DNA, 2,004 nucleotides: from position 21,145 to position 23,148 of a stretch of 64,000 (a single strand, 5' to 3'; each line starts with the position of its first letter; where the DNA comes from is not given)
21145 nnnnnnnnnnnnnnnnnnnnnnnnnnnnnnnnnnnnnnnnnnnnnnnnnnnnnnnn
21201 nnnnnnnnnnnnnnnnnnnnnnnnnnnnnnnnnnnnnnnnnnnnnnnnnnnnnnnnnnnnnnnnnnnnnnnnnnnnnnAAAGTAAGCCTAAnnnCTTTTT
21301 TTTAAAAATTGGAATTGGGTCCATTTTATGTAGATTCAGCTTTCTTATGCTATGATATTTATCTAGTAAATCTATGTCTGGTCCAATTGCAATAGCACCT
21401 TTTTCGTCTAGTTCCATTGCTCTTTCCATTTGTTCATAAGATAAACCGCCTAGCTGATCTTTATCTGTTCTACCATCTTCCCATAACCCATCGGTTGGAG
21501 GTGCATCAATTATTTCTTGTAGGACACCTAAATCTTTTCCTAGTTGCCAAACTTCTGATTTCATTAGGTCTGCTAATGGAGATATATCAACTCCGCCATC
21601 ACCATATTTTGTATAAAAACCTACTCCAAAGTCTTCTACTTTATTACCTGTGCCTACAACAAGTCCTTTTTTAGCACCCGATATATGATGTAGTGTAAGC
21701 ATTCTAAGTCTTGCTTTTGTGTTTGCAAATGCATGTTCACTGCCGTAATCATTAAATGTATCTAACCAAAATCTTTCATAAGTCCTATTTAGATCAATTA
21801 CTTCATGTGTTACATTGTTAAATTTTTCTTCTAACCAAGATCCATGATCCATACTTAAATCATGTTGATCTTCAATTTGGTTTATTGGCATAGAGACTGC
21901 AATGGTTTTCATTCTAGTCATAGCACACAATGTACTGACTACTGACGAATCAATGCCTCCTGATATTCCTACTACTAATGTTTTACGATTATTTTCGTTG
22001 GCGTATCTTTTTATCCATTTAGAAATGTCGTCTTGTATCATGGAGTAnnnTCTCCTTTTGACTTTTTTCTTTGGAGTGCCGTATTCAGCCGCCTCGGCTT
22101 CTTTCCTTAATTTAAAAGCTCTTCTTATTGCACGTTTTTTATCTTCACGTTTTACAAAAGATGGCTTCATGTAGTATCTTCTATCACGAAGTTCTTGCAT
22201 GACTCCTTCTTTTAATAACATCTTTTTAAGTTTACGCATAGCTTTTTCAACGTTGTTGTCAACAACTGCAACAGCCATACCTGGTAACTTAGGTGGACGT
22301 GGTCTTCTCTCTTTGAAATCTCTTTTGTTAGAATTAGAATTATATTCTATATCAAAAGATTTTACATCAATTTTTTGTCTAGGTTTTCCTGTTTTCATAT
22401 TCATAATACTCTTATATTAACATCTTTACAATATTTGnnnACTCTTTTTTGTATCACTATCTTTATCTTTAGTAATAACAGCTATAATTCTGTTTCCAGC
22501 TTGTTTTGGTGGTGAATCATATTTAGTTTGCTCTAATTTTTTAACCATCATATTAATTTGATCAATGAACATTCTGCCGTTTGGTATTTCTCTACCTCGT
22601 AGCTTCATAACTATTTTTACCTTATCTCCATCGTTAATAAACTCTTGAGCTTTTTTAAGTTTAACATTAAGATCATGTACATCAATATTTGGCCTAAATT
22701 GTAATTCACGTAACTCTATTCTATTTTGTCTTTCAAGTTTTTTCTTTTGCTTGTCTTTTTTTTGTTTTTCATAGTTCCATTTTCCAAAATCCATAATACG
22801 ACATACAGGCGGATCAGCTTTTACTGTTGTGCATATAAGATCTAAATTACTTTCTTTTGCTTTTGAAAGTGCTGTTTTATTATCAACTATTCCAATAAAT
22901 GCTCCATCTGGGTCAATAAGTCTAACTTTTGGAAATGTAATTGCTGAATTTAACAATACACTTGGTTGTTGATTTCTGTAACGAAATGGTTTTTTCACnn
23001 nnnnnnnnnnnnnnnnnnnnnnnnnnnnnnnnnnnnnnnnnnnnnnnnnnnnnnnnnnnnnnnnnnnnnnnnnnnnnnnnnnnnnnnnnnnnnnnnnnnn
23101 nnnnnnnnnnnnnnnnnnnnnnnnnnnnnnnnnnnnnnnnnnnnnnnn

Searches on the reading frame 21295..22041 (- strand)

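Call 7: search_protein_families(library=pfam, proteins=[window:21295-22041:-], max_evalue=0.01)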
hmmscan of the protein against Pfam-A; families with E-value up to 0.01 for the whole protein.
window:21295-22041:- (249 aa): 3 families
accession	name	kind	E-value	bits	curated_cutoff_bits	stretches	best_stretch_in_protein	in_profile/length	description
PF02540.23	NAD_synthase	-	3e-47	161.2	21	1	5-215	4-208/242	NAD synthase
PF06508.19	QueC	-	0.00013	22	22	0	23-85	3-61/210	Queuosine biosynthesis protein QueC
PF03054.22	tRNA_Me_trans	-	0.0008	19.6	20.6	1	21-64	2-45/202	tRNA methyl transferase HUP domain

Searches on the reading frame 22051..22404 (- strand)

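Call 65: search_protein_families(library=pfam, proteins=[window:22051-22404:-], max_evalue=0.001)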
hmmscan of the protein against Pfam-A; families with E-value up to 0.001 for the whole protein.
window:22051-22404:- (118 aa): 1 family
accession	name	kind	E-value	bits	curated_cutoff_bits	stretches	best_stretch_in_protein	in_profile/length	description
PF01165.25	Ribosomal_S21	-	9.6e-15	54.5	27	1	45-97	2-55/55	Ribosomal protein S21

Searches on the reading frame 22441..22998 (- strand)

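Call 65: search_protein_families(library=pfam, proteins=[window:22441-22998:-], max_evalue=0.001)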
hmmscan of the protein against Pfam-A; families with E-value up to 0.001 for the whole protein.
window:22441-22998:- (186 aa): 2 families
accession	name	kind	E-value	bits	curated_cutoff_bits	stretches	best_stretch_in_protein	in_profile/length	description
PF05198.21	IF3_N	-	4.9e-25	87.9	26.9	1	17-84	2-69/70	Translation initiation factor IF-3, N-terminal domain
PF00707.27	IF3_C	-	9.1e-21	74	34.8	1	94-177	1-85/86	Translation initiation factor IF-3, C-terminal domain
